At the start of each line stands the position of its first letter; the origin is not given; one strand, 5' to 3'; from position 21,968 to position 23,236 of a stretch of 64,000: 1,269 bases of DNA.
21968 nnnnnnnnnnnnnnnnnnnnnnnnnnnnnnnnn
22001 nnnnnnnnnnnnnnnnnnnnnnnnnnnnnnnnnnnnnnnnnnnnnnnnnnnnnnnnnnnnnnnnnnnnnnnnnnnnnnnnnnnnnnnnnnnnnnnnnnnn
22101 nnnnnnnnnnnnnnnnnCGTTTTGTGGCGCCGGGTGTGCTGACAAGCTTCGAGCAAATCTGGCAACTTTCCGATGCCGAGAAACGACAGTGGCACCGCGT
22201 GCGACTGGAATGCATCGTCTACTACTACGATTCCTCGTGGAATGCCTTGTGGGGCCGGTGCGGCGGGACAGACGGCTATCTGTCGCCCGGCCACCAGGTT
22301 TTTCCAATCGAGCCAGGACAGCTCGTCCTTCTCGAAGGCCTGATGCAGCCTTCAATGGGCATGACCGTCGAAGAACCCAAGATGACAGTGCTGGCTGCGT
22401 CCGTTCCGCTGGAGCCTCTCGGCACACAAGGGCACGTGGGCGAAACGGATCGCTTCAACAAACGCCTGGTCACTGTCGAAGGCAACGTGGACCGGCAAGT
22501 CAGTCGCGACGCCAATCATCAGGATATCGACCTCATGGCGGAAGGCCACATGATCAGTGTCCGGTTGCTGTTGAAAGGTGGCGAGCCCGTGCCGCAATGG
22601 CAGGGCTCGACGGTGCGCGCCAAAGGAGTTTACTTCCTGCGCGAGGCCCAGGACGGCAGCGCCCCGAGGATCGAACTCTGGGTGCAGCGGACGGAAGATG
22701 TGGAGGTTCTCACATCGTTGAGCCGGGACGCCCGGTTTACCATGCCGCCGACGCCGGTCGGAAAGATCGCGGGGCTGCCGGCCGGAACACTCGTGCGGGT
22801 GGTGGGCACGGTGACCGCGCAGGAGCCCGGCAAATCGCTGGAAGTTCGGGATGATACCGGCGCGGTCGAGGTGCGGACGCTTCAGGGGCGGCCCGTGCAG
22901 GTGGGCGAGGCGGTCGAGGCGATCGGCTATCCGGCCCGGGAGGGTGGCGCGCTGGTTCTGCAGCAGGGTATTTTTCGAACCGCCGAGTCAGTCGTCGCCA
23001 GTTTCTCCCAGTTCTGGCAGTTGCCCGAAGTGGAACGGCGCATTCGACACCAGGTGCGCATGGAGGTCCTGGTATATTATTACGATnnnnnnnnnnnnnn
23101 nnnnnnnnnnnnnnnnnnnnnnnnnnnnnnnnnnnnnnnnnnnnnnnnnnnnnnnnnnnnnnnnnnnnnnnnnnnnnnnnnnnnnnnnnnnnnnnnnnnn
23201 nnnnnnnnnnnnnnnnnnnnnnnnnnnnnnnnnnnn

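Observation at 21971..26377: ~1470-aa hybrid histidine kinase whose periplasmic region is built from duplicated modules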

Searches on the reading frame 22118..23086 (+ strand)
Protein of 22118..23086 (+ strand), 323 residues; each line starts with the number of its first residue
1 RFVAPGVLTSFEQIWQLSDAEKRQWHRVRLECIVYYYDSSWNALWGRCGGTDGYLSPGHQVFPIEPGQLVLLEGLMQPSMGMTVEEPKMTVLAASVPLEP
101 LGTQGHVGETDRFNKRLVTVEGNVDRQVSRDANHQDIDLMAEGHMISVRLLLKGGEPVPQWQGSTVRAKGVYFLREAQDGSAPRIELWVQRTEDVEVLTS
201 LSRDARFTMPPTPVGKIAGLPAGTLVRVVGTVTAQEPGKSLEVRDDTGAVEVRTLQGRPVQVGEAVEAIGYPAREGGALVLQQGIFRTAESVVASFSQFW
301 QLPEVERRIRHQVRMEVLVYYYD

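Call 65: predict_structure(alignment_id=A3)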
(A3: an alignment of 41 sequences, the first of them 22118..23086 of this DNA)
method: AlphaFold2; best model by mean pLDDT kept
length: 323 residues; sequences in the alignment: 41
mean_pLDDT: 92.8   pTM: 0.85
mean pLDDT of the five models: 92.8, 92.7, 92.0, 91.9, 91.6
residues with pLDDT >= 90: 252; 70-90: 71; 50-70: 0; < 50: 0
segments of 3 or more residues with pLDDT < 50: none
pLDDT, mean of each block of 10 residues (from residue 1): 91 96 97 96 95 93 96 97 96 96 96 97 95 95 96 86 96 88 93 96 90 95 93 97 97 95 94 91 91 81 77 82 78
secondary structure, 60 per line:
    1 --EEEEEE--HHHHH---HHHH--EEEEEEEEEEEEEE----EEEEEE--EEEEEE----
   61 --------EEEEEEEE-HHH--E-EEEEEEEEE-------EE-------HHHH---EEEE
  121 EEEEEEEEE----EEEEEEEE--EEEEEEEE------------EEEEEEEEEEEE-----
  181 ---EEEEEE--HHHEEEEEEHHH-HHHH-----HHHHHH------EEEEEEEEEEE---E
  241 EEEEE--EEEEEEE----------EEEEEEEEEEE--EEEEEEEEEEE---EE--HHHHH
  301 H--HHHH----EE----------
elements in order: E3-8 H11-15 H19-22 E25-38 E43-48 E51-56 E69-76 E85-93 H110-113 E117-129 E134-141 E144-151 E164-175 E184-189 E195-200 H205-208 H214-219 E226-236 E240-245 E248-254 E265-275 E278-288 H296-301 H304-307
